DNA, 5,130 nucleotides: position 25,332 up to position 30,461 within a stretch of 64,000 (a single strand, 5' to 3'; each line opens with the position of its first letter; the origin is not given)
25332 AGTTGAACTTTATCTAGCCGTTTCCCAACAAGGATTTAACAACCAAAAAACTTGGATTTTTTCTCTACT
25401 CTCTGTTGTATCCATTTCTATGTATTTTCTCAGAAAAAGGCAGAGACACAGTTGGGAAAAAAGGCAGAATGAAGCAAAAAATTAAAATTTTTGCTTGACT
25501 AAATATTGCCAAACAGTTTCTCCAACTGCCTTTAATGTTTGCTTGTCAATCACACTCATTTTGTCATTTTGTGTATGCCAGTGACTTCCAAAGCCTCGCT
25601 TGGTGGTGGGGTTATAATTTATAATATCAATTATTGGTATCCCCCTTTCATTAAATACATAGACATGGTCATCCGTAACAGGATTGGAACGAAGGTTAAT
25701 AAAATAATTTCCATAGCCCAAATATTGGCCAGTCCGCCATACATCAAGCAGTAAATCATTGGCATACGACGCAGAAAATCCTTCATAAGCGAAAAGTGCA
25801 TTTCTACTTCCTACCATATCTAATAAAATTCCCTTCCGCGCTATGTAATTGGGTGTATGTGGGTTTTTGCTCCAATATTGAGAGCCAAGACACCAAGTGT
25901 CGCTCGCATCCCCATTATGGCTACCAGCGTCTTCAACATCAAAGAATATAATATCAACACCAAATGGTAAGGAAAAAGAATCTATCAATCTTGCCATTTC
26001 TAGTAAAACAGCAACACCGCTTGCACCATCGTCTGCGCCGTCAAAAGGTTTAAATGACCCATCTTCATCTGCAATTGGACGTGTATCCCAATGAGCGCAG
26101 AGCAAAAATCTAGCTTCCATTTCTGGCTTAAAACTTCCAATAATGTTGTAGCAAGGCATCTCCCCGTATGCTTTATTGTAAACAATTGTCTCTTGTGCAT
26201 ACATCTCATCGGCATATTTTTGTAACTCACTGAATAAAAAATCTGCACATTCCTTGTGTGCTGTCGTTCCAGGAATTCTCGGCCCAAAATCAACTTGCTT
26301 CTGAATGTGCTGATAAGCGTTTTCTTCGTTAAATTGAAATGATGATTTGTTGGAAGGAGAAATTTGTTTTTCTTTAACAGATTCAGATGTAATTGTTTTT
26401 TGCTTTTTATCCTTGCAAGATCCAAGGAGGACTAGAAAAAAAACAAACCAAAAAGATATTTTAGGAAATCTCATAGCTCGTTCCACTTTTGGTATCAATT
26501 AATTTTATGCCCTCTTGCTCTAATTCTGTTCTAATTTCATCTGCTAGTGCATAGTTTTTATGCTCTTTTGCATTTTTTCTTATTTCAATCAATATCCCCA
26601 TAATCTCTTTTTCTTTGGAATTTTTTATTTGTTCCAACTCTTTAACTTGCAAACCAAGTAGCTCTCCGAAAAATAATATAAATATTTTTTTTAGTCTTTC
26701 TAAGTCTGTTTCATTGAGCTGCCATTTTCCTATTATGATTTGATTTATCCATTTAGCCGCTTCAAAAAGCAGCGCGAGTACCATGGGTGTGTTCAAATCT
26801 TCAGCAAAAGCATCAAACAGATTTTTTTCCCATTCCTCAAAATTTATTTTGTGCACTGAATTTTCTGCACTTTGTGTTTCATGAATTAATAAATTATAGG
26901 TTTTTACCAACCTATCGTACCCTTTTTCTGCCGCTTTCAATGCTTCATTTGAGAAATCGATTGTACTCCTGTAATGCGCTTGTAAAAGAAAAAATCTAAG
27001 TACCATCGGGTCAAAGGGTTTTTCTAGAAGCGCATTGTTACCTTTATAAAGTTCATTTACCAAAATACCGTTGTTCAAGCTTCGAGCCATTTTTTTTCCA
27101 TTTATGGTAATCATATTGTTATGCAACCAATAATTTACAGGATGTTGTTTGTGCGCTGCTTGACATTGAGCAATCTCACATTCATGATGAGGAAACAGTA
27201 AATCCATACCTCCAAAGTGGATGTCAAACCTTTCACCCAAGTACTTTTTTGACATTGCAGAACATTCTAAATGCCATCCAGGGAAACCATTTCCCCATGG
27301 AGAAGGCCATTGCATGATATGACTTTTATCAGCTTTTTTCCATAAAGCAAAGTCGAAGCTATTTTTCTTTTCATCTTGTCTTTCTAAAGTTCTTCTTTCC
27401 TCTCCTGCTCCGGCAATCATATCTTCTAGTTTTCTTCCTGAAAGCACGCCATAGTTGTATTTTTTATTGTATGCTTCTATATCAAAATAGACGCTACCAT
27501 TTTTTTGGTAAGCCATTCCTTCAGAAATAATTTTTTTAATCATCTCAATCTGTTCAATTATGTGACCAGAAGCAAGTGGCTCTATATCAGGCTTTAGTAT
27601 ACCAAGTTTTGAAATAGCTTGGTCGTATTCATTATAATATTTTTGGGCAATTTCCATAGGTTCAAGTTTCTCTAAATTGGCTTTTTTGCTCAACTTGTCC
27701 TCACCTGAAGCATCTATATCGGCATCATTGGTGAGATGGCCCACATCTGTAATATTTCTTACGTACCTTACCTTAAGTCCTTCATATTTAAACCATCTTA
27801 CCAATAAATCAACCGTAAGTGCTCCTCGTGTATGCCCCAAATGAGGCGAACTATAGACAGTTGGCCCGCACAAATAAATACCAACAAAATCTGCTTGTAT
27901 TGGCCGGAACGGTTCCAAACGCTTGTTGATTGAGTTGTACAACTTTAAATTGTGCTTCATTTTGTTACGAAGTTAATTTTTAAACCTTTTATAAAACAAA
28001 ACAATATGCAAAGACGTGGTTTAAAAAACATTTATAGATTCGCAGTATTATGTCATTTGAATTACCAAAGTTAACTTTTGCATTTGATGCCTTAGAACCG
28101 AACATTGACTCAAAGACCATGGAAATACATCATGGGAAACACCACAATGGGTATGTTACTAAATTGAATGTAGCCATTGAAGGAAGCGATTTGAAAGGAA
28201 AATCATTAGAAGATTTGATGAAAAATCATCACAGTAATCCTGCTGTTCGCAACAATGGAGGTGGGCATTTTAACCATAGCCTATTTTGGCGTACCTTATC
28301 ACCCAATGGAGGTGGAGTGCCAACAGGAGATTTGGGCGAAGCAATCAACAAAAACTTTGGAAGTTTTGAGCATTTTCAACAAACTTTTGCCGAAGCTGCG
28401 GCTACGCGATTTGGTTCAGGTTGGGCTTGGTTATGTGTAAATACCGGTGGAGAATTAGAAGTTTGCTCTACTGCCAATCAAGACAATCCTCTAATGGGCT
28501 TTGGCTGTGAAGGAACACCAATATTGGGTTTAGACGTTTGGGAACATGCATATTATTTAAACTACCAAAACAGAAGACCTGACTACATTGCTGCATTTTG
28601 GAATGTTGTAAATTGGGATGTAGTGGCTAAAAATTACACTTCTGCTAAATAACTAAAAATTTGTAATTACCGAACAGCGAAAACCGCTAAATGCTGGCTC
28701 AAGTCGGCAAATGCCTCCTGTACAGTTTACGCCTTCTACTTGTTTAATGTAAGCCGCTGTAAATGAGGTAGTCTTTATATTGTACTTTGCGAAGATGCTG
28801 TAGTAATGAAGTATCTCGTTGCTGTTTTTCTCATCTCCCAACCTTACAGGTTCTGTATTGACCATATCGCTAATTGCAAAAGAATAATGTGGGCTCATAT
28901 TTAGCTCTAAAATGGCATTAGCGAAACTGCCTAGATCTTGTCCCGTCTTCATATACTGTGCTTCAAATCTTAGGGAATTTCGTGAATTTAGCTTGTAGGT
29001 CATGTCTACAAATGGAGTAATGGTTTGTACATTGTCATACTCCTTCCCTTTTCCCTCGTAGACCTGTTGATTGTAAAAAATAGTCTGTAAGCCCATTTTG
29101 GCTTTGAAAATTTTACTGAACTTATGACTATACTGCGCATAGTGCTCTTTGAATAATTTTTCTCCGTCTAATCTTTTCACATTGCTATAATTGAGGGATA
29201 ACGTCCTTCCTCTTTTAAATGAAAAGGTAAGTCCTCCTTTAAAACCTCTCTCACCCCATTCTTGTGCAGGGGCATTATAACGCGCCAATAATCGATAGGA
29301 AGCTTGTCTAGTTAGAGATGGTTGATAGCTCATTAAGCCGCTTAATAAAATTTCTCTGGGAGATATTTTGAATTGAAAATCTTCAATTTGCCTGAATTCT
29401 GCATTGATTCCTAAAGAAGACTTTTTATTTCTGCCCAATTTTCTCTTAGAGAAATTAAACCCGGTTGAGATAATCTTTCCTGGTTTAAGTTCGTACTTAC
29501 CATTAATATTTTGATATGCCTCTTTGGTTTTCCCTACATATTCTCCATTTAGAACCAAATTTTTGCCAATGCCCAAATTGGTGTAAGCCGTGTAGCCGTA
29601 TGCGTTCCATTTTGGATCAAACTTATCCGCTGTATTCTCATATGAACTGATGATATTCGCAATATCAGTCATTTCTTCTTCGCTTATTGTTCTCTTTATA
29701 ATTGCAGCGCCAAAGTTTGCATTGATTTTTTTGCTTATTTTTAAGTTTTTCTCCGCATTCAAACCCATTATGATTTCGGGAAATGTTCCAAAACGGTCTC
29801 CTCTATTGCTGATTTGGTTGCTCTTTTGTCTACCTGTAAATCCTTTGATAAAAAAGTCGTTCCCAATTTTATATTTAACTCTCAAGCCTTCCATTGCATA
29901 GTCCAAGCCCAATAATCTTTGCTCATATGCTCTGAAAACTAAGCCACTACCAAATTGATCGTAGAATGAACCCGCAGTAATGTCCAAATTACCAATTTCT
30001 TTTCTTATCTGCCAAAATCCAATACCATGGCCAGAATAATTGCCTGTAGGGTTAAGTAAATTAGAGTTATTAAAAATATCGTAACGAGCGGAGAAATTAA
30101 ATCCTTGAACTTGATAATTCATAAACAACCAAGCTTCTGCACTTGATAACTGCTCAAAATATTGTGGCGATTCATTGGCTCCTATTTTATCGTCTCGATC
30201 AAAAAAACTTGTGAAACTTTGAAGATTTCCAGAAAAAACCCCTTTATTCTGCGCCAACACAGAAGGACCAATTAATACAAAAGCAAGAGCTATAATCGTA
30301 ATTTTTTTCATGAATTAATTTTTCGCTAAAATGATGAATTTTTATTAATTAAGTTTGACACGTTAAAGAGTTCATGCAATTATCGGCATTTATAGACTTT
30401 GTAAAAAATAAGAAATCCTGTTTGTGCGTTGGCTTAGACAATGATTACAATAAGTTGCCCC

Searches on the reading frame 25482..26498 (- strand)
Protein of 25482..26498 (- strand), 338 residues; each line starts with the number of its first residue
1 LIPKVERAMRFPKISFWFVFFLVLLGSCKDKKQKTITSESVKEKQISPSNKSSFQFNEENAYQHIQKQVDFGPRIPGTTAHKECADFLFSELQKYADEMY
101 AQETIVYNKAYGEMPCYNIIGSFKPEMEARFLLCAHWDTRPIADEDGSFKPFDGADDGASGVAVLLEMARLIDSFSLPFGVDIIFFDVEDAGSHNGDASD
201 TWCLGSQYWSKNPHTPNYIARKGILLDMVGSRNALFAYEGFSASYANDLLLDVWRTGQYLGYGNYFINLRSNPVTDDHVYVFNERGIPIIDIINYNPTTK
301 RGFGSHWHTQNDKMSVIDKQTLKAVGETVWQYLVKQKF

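Call 52: search_protein_families(library=pfam, proteins=[window:25482-26498:-], max_evalue=0.00001)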
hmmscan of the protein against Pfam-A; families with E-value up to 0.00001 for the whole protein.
window:25482-26498:- (338 aa): 1 family
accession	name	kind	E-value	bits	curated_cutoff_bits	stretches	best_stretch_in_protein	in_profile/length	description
PF04389.22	Peptidase_M28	-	4.9e-35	121.4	21.3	1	118-332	1-192/193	Peptidase family M28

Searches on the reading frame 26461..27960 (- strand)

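Call 52: search_protein_families(library=pfam, proteins=[window:26461-27960:-], max_evalue=0.00001)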
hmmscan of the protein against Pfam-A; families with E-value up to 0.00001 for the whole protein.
window:26461-27960:- (499 aa): 4 families
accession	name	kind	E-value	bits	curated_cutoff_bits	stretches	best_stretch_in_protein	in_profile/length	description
PF01406.26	tRNA-synt_1e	-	1.3e-97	327.3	27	1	18-345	2-300/301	tRNA synthetases class I (C) catalytic domain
PF09334.17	tRNA-synt_1g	-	8.7e-08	31.7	20.1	0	37-160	12-123/391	tRNA synthetases class I (M)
PF00133.28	tRNA-synt_1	-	1.2e-06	28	22.7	0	28-162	27-168/414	tRNA synthetases class I (I, L, M and V)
PF09190.17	DALR_2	-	4.7e-06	27.5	22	1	384-437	5-55/57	DALR domain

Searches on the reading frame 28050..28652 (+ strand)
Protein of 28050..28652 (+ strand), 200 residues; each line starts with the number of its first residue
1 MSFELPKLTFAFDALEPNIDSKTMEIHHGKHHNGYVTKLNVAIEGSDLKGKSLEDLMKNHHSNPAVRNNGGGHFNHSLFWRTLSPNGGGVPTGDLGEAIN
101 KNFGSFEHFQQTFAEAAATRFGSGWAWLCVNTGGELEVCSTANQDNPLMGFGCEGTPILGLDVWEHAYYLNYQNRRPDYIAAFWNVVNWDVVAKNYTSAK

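Call 52: search_protein_families(library=pfam, proteins=[window:28050-28652:+], max_evalue=0.00001)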
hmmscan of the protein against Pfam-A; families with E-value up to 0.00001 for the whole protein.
window:28050-28652:+ (200 aa): 2 families
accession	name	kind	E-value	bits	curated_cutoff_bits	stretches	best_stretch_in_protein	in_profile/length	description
PF02777.23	Sod_Fe_C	-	2.1e-43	147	20.9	1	91-195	1-102/102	Iron/manganese superoxide dismutases, C-terminal domain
PF00081.27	Sod_Fe_N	-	2.5e-30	105.2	27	1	2-84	1-82/82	Iron/manganese superoxide dismutases, alpha-hairpin domain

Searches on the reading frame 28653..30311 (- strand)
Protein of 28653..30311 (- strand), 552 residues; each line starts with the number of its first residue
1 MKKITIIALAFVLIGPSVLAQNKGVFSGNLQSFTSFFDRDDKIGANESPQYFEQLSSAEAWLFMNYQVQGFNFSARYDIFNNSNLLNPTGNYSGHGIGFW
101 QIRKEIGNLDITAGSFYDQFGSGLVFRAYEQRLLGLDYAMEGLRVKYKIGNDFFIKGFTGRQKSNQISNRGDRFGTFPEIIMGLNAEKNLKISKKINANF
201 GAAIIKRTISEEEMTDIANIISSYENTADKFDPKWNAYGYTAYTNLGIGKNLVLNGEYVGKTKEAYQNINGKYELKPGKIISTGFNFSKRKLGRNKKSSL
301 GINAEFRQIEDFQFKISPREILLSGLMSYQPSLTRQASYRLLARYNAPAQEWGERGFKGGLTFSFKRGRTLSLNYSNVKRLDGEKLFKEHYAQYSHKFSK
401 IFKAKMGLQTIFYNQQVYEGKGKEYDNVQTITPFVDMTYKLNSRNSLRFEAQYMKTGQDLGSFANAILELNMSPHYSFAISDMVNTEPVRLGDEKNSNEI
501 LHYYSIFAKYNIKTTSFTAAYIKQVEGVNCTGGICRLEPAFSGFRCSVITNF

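Call 52: search_protein_families(library=pfam, proteins=[window:28653-30311:-], max_evalue=0.00001)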
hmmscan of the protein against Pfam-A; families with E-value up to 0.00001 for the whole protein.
window:28653-30311:- (552 aa): 1 family
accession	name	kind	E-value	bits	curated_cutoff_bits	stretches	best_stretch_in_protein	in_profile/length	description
PF19494.5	DUF6029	-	9.5e-101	338.5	27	1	1-552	1-538/538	Family of unknown function (DUF6029)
